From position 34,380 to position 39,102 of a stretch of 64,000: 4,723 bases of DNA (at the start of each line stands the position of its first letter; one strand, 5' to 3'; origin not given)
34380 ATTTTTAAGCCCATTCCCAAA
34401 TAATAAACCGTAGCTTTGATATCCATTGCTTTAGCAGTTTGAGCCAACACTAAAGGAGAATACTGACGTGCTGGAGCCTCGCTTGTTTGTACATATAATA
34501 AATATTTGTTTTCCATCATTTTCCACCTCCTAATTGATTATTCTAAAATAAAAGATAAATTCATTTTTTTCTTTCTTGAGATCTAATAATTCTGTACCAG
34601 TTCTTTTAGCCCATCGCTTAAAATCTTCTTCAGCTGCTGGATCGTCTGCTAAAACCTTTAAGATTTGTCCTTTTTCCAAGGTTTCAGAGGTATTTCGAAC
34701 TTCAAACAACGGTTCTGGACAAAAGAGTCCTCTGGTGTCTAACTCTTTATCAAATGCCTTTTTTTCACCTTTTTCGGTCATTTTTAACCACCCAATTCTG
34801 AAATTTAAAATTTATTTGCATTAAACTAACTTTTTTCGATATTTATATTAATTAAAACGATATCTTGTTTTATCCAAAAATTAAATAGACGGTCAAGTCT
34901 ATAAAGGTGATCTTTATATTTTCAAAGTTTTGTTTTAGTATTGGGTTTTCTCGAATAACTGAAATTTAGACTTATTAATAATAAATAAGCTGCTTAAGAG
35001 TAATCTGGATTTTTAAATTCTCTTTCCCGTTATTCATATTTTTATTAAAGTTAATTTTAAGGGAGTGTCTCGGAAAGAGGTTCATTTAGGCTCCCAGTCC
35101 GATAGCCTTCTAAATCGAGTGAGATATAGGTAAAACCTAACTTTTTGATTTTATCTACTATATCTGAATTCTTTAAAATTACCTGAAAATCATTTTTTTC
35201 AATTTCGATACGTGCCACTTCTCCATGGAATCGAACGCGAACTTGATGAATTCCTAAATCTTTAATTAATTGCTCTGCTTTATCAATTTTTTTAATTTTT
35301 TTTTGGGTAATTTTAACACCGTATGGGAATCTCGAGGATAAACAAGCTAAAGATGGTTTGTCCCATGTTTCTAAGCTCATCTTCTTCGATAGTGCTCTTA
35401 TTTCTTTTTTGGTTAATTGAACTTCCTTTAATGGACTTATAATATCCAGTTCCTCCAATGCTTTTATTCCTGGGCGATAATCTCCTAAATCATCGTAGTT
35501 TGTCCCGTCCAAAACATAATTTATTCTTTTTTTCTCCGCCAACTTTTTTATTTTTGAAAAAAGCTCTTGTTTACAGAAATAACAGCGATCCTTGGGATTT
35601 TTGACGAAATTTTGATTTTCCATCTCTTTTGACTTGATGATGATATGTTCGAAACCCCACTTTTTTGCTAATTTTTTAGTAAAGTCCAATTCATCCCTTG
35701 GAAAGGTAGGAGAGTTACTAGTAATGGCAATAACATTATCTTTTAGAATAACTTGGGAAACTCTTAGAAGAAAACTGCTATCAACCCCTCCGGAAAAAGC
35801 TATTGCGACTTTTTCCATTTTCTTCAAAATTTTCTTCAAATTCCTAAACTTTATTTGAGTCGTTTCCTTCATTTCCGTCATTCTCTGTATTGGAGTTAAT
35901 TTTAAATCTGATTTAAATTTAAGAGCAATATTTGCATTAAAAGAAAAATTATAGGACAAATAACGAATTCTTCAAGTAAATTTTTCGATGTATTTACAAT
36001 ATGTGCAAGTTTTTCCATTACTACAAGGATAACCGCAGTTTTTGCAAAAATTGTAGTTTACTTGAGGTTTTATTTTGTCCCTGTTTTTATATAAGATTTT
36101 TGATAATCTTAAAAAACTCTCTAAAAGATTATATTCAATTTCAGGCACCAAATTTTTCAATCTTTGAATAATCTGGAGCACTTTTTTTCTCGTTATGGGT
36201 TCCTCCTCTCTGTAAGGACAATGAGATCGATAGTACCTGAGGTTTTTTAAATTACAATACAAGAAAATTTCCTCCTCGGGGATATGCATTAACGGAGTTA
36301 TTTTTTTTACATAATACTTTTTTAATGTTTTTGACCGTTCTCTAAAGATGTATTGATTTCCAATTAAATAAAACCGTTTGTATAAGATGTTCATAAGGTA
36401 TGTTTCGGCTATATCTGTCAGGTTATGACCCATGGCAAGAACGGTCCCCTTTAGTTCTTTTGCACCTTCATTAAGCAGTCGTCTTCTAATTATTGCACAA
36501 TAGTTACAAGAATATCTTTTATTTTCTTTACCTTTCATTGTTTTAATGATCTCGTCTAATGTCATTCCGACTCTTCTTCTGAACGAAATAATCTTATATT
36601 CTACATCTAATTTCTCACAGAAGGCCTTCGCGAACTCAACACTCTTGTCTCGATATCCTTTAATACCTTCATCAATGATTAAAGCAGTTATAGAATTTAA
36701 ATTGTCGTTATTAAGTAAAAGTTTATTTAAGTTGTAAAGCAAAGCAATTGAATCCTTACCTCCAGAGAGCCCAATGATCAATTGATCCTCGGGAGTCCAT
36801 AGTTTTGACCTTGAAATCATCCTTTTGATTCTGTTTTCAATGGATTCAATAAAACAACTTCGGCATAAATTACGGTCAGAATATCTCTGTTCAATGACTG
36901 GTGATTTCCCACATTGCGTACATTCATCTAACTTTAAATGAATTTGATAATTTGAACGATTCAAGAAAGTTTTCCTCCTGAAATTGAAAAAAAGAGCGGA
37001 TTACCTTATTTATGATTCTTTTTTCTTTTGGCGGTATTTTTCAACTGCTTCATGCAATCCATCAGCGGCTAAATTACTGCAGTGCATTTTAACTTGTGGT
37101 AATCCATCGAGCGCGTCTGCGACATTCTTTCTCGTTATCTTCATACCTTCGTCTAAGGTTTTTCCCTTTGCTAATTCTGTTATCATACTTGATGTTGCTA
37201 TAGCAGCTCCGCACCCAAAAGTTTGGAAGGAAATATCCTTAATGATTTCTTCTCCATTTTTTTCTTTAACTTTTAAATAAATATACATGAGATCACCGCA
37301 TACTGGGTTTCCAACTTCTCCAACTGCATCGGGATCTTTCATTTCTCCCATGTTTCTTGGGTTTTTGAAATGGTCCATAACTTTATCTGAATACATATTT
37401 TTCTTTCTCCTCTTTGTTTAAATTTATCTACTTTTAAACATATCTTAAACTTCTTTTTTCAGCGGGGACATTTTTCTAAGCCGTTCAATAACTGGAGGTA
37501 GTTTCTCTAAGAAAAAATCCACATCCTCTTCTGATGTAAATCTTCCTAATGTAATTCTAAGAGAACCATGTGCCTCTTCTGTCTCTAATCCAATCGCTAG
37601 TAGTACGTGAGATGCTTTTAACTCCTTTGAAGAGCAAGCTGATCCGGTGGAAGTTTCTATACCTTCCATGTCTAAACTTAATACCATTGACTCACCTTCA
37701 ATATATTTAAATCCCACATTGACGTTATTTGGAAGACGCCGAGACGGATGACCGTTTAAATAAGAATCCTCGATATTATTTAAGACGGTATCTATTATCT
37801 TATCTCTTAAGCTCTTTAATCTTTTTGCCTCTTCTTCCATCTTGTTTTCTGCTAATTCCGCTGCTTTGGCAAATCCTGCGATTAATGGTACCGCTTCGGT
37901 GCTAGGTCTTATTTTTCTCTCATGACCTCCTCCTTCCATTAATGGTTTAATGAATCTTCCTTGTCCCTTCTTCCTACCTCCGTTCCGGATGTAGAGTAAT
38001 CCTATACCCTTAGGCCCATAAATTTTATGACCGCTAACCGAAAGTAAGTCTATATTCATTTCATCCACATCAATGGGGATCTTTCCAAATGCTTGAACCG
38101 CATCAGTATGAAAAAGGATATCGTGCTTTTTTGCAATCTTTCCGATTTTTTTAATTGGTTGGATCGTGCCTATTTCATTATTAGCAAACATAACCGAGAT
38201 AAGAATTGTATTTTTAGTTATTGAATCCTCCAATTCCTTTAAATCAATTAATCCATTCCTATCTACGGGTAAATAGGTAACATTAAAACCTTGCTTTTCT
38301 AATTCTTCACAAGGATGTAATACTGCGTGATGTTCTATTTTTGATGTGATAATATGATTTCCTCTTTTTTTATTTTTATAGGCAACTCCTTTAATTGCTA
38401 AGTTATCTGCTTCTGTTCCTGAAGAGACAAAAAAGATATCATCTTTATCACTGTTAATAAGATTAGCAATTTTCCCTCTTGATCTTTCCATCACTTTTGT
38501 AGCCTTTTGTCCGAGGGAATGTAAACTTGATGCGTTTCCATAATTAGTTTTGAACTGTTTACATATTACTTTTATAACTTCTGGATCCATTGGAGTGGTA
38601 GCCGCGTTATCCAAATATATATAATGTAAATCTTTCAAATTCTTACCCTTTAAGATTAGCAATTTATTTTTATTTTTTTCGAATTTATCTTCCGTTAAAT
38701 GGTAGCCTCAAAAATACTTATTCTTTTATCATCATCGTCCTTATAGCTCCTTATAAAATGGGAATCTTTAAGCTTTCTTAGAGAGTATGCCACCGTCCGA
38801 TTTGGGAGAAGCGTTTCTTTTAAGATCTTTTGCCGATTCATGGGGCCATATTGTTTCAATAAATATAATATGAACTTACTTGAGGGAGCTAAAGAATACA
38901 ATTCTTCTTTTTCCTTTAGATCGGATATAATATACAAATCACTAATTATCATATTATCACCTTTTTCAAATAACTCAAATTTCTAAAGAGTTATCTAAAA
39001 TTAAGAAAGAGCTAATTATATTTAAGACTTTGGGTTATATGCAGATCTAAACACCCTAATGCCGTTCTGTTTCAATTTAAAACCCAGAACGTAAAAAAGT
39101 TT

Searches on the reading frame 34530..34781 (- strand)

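Call 68: search_protein_families(library=pfam, proteins=[window:34530-34781:-], max_evalue=0.0001)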
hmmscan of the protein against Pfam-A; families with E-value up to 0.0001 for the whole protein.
window:34530-34781:- (83 aa): 1 family
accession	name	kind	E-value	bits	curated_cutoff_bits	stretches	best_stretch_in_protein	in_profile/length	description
PF01206.22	TusA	-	7.5e-22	77.4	28.6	1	12-80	1-69/70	Sulfurtransferase TusA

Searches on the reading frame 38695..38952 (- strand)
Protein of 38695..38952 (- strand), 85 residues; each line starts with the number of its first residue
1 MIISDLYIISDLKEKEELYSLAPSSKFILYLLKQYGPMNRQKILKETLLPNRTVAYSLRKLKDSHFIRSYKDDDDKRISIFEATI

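Call 6: search_protein_families(library=pfam, proteins=[window:38695-38952:-], max_evalue=0.01)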
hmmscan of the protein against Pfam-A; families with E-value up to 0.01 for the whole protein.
window:38695-38952:- (85 aa): 2 families
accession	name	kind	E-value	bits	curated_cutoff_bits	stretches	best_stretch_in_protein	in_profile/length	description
PF01047.28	MarR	-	3.1e-07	30.6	24.6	1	27-78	7-58/59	MarR family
PF13463.12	HTH_27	-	1e-05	26.1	22.2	1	26-84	6-65/68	Winged helix DNA-binding domain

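Call 26: search_protein_families(library=ncbifam, proteins=[window:38695-38952:-], max_evalue=0.001)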
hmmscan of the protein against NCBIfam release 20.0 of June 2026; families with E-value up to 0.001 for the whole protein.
window:38695-38952:- (85 aa): 1 family
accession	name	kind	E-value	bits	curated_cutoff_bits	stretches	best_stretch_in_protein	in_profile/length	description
NF053755.1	MsvR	equivalog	0.00013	21.8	220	1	27-81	17-70/236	transcriptional factor MsvR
